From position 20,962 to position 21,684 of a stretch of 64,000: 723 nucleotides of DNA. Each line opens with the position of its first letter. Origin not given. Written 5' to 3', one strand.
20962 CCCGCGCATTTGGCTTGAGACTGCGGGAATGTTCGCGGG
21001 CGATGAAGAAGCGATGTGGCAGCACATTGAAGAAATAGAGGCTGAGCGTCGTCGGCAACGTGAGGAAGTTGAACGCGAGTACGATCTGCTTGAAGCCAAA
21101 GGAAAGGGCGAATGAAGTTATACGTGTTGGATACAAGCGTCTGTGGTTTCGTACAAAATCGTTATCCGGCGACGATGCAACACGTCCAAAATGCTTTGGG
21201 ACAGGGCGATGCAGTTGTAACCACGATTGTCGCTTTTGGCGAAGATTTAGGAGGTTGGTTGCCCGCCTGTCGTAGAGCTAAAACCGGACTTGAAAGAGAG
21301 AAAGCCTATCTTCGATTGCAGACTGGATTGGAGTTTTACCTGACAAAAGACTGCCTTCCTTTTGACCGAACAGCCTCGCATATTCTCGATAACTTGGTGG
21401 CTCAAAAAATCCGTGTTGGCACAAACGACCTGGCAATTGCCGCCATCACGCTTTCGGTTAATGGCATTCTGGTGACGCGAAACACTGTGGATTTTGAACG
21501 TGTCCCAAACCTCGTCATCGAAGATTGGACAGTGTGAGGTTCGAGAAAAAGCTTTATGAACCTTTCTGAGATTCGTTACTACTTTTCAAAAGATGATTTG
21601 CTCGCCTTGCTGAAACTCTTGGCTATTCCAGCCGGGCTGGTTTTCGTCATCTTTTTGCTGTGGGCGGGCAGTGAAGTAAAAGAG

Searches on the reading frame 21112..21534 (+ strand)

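Call 73: search_protein_families(library=pfam, proteins=[window:21112-21534:+], max_evalue=0.001)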
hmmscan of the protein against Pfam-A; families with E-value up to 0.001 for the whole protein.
window:21112-21534:+ (141 aa): 1 family
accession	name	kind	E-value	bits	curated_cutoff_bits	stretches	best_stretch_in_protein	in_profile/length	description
PF01850.27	PIN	-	0.00032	21.7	23.6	1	4-132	1-118/120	PIN domain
